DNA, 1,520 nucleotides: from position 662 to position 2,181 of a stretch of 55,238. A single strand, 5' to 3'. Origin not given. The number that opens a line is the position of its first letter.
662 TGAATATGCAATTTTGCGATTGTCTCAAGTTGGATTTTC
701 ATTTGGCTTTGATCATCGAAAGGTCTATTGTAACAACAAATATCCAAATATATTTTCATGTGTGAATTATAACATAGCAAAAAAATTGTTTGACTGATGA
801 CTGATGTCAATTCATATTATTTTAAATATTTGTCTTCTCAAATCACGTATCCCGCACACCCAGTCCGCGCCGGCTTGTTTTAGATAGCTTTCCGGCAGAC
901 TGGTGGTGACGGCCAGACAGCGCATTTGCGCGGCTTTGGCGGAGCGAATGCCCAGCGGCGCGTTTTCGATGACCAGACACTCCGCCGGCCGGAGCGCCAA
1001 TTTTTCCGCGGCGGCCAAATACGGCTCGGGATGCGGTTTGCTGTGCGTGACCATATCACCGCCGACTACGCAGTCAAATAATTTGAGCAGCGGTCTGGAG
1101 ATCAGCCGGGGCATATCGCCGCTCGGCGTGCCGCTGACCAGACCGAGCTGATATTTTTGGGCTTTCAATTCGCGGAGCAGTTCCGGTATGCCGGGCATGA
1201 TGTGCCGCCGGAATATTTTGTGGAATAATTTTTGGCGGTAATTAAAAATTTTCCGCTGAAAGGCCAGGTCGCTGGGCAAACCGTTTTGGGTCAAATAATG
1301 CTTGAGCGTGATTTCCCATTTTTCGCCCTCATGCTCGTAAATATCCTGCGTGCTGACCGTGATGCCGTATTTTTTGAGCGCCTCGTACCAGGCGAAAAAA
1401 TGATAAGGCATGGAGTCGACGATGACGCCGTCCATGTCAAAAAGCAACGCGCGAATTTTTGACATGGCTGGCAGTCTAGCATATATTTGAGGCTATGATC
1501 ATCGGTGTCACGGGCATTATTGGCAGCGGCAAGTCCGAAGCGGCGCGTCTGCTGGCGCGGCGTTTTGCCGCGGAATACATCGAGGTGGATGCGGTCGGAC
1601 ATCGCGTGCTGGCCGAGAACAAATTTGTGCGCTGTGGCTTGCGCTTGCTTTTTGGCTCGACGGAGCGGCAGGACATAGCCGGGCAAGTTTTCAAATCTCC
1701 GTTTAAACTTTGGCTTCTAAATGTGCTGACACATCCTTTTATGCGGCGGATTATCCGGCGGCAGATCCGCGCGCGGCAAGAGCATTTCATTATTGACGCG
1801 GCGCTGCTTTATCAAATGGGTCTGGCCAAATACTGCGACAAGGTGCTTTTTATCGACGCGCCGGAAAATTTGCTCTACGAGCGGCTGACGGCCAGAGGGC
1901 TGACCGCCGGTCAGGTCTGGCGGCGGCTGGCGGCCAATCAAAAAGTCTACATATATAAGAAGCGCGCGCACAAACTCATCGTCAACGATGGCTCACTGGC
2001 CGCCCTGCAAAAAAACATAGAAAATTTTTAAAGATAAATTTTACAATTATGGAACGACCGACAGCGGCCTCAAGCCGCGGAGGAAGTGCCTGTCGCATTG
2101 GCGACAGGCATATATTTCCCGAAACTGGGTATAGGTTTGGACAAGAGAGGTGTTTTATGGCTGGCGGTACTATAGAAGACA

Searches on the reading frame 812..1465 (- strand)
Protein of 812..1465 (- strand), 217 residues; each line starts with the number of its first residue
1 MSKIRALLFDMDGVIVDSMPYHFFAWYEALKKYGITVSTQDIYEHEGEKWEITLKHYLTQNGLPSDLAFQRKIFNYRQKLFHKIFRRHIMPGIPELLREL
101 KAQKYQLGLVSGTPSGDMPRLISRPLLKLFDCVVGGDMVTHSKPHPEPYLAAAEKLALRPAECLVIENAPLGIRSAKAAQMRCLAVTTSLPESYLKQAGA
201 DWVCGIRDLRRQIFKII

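Call 6: search_protein_families(library=pfam, max_evalue=0.001, proteins=[window:812-1465:-])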
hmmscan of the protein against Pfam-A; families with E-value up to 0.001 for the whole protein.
window:812-1465:- (217 aa): 3 families
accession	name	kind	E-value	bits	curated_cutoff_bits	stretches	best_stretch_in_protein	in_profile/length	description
PF13419.12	HAD_2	-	2e-30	106.7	23.8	1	7-186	1-178/178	Haloacid dehalogenase-like hydrolase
PF00702.32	Hydrolase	-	1.4e-25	91.3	26.4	1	4-179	1-190/191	haloacid dehalogenase-like hydrolase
PF12710.13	HAD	-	0.00015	22.7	27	1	8-138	2-132/189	haloacid dehalogenase-like hydrolase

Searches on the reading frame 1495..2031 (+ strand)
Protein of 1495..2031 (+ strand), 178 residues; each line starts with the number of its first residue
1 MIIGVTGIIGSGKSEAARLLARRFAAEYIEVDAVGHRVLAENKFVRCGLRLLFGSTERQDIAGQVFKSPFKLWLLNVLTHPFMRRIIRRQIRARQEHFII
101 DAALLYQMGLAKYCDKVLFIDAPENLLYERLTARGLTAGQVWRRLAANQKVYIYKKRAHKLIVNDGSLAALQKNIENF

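Call 6: search_protein_families(library=pfam, max_evalue=0.001, proteins=[window:1495-2031:+])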
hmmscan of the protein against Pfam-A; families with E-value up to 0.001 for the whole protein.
window:1495-2031:+ (178 aa): 3 families
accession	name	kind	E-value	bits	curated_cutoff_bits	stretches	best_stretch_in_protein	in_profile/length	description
PF01121.26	CoaE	-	7.2e-21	75.1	27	1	1-169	1-179/180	Dephospho-CoA kinase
PF13238.12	AAA_18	-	1.7e-07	32.2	29.4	1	3-140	1-117/128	AAA domain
PF13671.12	AAA_33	-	2.6e-07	31.5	27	1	5-137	4-121/143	AAA domain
